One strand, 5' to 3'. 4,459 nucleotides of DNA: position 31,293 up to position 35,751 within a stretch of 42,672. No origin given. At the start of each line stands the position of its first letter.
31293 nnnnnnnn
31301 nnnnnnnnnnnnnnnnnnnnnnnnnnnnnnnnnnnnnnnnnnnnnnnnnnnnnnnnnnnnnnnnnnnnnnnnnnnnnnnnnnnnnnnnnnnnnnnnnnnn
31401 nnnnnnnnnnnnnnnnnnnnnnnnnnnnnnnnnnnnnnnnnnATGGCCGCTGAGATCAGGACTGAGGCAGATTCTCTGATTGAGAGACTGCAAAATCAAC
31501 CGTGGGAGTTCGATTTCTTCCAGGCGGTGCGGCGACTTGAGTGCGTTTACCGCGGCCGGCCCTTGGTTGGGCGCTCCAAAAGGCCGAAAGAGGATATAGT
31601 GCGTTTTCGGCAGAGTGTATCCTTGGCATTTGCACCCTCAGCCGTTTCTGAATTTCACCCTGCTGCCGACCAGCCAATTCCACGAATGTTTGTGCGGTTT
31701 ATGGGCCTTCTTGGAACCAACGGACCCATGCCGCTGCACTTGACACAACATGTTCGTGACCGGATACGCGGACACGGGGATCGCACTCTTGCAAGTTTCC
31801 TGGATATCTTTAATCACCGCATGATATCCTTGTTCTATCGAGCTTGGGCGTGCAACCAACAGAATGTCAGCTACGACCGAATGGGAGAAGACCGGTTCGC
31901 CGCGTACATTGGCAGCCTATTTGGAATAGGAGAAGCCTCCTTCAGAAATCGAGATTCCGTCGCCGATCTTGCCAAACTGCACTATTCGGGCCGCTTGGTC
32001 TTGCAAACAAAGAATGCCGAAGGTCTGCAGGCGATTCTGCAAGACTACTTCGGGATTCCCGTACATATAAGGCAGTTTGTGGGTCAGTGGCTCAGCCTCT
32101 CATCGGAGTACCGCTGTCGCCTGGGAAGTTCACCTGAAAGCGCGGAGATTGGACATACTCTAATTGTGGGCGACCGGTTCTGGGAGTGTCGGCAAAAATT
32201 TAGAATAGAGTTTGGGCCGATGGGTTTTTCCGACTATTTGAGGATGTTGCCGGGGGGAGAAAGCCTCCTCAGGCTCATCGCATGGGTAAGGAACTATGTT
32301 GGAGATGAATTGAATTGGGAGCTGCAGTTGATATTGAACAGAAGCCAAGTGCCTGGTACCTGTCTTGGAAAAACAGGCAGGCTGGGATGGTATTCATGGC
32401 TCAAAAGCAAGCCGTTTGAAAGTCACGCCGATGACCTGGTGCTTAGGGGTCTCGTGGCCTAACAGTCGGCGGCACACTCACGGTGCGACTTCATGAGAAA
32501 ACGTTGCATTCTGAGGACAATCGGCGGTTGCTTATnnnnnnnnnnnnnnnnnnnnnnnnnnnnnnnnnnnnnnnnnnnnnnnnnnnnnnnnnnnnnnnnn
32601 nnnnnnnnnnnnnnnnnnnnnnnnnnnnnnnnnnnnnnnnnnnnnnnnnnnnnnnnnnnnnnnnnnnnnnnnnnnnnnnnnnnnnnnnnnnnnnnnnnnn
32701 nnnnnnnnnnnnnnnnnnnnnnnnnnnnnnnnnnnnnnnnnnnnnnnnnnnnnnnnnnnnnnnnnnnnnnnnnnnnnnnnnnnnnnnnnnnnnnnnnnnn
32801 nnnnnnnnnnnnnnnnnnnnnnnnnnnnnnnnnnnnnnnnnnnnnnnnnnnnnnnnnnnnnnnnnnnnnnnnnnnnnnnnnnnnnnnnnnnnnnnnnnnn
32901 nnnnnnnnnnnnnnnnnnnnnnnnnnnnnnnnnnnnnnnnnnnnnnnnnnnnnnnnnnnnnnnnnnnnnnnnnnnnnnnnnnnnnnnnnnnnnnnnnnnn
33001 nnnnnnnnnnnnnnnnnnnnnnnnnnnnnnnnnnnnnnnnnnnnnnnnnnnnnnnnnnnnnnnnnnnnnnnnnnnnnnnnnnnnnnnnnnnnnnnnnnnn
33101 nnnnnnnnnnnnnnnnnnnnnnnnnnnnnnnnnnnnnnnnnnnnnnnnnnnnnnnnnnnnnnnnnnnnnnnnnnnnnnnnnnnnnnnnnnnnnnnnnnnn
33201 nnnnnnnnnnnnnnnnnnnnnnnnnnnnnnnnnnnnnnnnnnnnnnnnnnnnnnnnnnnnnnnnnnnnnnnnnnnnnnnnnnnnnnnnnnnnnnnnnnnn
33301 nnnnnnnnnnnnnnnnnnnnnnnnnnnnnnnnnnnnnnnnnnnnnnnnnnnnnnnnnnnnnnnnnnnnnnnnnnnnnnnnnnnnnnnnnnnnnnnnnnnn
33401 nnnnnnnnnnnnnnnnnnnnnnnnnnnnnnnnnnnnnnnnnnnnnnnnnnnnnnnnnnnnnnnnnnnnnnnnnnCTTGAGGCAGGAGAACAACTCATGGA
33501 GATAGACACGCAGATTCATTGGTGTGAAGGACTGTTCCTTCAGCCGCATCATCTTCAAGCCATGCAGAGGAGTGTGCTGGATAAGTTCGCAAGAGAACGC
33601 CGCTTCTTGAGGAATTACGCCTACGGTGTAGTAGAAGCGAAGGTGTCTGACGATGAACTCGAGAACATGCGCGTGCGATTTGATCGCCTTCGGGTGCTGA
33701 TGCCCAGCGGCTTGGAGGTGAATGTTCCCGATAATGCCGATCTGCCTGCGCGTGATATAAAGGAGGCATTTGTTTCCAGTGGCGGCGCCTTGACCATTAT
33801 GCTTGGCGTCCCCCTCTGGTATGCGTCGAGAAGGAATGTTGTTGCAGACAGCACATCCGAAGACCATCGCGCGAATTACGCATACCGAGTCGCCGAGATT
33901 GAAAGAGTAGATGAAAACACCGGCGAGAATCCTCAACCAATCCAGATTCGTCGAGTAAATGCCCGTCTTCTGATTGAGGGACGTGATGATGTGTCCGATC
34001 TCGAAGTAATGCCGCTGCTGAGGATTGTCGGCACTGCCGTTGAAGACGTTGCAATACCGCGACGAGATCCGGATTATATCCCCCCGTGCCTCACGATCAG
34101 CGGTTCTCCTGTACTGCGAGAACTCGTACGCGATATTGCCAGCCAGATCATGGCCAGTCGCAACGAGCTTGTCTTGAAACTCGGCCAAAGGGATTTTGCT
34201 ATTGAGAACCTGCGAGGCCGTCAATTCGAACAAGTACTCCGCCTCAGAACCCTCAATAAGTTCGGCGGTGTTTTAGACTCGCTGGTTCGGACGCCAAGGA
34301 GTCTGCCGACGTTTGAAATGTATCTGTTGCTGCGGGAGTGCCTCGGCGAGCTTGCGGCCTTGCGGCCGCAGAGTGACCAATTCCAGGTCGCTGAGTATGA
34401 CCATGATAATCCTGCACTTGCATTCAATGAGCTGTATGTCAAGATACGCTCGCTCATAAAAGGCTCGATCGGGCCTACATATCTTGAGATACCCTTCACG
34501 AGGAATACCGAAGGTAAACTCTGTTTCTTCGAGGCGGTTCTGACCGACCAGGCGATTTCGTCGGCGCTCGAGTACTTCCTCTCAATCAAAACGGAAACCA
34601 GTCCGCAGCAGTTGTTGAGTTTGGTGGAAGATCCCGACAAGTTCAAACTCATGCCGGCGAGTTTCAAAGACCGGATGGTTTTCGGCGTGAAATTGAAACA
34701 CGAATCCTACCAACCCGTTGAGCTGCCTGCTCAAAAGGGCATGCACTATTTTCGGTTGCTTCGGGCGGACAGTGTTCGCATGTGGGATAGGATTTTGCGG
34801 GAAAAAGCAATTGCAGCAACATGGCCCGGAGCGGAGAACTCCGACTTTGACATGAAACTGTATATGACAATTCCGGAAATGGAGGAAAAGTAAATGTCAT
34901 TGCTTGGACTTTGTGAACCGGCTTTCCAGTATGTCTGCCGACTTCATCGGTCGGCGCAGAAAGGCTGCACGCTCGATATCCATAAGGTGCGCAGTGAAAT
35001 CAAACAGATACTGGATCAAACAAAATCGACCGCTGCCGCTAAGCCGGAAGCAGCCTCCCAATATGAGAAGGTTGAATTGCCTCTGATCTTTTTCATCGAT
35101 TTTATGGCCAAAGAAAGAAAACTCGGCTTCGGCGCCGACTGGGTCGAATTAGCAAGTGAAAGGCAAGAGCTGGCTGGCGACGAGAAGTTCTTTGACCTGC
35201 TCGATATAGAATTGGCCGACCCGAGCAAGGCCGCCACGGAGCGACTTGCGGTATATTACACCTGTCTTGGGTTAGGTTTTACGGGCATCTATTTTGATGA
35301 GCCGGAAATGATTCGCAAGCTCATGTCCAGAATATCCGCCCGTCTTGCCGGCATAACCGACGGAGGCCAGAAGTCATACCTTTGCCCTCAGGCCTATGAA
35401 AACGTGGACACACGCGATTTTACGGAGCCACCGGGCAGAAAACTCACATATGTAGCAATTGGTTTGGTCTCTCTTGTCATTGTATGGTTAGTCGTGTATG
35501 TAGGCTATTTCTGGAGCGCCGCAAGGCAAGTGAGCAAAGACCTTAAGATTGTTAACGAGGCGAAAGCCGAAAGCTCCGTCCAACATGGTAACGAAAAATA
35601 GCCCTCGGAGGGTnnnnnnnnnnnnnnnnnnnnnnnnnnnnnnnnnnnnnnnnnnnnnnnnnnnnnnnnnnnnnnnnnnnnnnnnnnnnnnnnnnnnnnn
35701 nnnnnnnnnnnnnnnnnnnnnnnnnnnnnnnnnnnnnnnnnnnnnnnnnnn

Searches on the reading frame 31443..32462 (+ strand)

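Call 5: search_protein_families(library=pfam, proteins=[window:31443-32462:+], max_evalue=0.001)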
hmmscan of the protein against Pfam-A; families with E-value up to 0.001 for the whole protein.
window:31443-32462:+ (339 aa): 1 family
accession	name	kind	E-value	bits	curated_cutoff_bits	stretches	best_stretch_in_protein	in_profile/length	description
PF06996.16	T6SS_TssG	-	1.3e-105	353.4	24.6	1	19-321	1-304/304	Type VI secretion, TssG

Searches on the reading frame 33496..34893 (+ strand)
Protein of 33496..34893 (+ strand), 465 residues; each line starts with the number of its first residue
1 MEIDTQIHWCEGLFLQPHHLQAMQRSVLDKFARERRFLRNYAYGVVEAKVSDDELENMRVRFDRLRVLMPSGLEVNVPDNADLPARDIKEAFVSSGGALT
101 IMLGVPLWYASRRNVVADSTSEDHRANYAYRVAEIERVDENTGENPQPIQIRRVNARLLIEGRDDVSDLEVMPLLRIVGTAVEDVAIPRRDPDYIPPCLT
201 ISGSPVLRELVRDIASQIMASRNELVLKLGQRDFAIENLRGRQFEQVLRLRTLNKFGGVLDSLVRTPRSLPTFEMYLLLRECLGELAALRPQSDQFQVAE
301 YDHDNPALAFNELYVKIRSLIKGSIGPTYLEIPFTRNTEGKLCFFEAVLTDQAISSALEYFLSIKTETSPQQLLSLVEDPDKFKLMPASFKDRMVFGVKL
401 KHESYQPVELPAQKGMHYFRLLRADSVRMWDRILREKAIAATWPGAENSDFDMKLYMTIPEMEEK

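Call 5: search_protein_families(library=pfam, proteins=[window:33496-34893:+], max_evalue=0.001)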
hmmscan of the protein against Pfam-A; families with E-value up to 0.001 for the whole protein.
window:33496-34893:+ (465 aa): 1 family
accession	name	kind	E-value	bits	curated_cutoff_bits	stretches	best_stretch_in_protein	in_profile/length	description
PF05936.17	T6SS_VasE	-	5.8e-66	223.5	23.4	1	19-455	1-426/429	Bacterial Type VI secretion, VC_A0110, EvfL, ImpJ, VasE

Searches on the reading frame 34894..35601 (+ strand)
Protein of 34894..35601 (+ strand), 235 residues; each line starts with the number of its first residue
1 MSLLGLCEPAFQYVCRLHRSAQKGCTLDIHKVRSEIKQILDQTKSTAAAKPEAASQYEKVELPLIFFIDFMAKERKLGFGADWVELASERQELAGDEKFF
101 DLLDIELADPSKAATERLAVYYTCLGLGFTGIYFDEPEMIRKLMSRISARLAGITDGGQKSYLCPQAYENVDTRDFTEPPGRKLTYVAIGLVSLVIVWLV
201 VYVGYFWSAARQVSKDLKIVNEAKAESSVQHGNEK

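Call 21: search_protein_families(library=pfam, proteins=[window:34894-35601:+], max_evalue=0.1)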
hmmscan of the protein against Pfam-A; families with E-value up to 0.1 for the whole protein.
window:34894-35601:+ (235 aa): 1 family
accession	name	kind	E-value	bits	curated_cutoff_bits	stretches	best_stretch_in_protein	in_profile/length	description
PF09850.14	DotU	-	1.3e-21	77.7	27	1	3-207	2-204/205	Type VI secretion system protein DotU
